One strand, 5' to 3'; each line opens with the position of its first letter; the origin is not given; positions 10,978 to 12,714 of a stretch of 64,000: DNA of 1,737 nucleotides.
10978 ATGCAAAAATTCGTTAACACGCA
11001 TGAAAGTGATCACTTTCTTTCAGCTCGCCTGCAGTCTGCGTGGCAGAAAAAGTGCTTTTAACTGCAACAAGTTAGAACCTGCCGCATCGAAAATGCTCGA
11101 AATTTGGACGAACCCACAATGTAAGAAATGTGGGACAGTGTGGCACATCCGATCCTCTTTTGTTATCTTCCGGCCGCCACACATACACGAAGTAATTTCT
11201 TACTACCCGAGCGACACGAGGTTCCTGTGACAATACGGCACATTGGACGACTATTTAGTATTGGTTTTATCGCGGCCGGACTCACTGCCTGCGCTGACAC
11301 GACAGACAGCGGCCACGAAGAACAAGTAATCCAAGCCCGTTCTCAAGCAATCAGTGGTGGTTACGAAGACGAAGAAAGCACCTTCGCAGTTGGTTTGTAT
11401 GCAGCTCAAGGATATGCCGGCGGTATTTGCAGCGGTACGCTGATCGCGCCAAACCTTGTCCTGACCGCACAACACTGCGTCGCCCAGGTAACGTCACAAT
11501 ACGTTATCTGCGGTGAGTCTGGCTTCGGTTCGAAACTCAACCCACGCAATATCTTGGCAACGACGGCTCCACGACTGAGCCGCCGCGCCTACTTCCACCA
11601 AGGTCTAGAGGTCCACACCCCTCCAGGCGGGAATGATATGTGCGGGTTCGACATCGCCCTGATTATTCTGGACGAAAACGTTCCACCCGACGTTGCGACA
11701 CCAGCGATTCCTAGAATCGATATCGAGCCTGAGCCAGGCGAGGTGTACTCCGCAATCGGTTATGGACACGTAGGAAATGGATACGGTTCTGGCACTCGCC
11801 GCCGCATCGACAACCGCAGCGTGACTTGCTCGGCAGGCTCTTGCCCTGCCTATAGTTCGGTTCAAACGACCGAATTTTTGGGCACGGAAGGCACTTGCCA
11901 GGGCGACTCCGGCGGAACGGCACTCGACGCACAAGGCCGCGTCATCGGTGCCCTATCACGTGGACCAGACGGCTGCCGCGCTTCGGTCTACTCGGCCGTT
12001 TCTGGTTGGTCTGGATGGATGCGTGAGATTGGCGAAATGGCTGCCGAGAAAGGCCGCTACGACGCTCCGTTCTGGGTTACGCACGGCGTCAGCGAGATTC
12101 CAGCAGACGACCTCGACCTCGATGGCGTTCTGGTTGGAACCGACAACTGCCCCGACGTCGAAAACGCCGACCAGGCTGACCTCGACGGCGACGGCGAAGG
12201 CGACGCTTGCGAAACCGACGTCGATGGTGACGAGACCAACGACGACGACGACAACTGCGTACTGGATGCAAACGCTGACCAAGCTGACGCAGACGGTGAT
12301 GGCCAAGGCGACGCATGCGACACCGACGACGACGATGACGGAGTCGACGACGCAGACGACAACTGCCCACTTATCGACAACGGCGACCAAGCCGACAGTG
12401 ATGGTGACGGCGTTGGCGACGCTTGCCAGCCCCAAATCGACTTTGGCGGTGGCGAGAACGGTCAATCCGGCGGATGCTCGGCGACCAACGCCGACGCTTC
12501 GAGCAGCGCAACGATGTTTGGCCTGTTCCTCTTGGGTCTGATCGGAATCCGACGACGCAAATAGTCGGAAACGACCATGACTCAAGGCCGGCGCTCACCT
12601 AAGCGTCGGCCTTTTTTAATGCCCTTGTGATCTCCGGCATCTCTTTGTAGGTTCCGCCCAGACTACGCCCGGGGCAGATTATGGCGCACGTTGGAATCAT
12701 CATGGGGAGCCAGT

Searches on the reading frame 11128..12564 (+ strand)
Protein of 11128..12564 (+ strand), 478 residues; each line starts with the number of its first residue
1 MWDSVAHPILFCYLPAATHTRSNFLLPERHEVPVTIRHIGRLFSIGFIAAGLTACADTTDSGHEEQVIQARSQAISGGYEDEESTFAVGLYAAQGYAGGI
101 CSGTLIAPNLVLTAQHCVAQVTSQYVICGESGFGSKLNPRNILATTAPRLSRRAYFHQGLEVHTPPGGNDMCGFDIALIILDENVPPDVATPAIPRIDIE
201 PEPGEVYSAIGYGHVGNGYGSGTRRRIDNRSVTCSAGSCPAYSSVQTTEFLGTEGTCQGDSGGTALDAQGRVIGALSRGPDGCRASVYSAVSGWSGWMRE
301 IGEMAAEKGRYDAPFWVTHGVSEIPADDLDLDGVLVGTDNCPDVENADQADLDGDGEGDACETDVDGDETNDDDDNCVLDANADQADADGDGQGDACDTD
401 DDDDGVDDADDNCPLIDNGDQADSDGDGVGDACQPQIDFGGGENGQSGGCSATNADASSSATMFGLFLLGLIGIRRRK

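Call 20: find_encoding_contigs(protein=window:11128-12564:+, flank=10000, max_places=1)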
Protein window:11128-12564:+ (478 aa): 2 contigs read that carry it; 1 place shown.
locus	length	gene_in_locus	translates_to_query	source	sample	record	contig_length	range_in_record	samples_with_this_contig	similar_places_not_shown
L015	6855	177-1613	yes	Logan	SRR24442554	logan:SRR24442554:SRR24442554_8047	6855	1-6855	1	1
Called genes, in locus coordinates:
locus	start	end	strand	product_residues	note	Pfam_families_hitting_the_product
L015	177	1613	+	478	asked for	PF00089:Trypsin, PF13365:Trypsin_2, PF02412:TSP_3 (weak)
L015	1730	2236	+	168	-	PF00731:AIRC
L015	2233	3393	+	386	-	PF22660:RS_preATP-grasp-like, PF02222:ATP-grasp, PF17769:PurK_C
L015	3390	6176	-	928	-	PF07719:TPR_2 (faint), PF13181:TPR_8 (faint), PF13424:TPR_12 (faint), PF13428:TPR_14 (faint), PF13431:TPR_17 (faint), PF14559:TPR_19 (weak), PF13485:Peptidase_MA_2, PF23914:TPR_CcmH_CycH (weak), +5 more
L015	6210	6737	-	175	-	PF14534:DUF4440 (weak)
